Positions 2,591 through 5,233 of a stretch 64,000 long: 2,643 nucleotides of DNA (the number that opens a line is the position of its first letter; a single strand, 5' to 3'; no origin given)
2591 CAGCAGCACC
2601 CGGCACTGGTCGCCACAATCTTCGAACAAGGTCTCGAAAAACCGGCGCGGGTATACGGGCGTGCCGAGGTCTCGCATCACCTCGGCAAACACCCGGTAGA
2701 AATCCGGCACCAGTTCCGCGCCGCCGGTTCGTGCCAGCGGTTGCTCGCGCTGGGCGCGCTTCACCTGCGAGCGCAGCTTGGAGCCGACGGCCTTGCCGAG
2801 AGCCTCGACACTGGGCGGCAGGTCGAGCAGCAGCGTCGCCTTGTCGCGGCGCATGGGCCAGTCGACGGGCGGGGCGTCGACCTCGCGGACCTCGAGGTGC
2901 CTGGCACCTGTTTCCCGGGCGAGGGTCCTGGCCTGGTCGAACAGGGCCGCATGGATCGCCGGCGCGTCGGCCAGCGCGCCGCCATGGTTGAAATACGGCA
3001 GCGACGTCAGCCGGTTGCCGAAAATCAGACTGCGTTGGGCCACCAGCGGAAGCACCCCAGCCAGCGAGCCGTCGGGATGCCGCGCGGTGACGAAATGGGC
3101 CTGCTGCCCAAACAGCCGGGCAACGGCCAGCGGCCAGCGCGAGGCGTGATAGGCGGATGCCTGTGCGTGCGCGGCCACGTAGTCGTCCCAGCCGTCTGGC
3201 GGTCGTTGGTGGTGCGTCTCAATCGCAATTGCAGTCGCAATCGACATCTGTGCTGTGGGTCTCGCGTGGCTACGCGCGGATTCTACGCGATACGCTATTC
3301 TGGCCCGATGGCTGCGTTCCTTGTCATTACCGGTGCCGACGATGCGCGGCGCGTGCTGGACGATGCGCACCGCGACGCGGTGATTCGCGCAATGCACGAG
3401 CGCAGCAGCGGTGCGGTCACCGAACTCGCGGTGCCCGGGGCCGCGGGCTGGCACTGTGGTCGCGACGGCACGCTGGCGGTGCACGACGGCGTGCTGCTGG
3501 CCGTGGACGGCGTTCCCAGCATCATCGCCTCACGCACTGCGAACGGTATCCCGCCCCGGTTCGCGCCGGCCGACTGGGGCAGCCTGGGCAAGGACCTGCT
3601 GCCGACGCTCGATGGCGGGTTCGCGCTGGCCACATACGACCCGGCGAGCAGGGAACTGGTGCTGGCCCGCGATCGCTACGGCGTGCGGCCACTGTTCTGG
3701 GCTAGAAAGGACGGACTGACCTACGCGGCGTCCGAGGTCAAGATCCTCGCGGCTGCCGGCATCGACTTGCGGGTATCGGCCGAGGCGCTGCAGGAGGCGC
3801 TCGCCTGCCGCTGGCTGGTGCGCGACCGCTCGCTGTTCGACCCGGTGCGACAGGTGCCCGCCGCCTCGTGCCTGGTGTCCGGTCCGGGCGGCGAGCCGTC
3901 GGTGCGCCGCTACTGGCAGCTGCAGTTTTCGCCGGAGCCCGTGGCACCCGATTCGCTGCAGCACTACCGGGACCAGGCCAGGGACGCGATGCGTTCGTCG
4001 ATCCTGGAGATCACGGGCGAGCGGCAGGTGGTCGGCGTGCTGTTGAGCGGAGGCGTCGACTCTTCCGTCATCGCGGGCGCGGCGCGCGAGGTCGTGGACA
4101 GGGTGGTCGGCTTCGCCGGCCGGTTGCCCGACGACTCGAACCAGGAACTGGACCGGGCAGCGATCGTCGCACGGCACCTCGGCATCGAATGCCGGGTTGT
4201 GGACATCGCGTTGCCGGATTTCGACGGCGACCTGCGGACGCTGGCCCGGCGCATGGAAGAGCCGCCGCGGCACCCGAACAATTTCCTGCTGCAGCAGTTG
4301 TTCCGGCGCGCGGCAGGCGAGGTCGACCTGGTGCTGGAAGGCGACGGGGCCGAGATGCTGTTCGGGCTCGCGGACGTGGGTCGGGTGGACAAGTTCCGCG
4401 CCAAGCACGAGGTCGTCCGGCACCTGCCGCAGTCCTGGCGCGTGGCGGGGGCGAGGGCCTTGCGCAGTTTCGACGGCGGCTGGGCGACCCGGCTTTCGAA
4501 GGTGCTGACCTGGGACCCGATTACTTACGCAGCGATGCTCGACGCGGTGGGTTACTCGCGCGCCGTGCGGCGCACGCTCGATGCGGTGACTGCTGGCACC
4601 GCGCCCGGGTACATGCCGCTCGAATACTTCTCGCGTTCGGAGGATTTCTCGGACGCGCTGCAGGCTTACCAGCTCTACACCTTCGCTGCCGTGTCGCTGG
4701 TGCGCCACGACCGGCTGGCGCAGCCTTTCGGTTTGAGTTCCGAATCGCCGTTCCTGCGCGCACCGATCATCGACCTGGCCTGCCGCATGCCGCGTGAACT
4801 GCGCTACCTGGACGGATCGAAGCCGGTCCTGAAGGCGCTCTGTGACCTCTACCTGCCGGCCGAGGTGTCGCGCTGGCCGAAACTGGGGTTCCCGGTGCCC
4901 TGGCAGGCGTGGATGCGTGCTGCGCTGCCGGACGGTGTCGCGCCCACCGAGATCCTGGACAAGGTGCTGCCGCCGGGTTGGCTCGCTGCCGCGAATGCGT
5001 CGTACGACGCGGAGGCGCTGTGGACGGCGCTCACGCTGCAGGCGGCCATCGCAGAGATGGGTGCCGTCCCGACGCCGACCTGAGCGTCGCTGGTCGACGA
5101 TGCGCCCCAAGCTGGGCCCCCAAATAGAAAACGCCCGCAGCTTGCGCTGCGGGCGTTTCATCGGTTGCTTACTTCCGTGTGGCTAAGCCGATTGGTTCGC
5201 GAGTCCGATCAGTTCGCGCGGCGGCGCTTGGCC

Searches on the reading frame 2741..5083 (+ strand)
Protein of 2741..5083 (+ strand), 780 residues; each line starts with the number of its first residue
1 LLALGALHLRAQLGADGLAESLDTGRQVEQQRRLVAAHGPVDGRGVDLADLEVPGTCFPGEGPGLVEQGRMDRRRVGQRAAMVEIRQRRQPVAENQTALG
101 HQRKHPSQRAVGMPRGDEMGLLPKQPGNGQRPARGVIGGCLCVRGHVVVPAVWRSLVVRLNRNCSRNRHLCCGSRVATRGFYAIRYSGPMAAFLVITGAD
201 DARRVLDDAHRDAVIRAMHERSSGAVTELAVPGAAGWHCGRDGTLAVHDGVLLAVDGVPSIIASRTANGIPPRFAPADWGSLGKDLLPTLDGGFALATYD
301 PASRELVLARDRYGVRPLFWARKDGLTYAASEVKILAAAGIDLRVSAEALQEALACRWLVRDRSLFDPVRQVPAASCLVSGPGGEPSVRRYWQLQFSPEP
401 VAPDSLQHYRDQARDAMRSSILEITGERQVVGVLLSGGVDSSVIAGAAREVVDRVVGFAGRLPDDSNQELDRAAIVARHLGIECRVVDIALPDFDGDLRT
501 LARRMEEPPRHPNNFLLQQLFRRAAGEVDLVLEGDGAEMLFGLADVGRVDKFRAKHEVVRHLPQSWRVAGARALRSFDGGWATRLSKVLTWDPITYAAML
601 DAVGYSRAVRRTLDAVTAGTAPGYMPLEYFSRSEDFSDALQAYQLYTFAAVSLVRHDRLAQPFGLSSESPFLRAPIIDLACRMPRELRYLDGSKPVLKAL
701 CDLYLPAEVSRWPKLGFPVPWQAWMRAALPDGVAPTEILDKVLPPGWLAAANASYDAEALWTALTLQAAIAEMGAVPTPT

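Call 54: search_protein_families(library=pfam, proteins=[window:2741-5083:+], max_evalue=0.00001)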
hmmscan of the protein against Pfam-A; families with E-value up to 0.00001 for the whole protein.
window:2741-5083:+ (780 aa): 3 families
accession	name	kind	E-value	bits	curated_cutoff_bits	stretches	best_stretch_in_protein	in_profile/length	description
PF00733.27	Asn_synthase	-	2.7e-33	116.5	21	1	414-731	3-302/354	Asparagine synthase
PF13537.11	GATase_7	-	8.3e-13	48.9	25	1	282-337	66-122/123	Glutamine amidotransferase domain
PF13522.11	GATase_6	-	1.5e-08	35.1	27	1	279-332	80-130/130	Glutamine amidotransferase domain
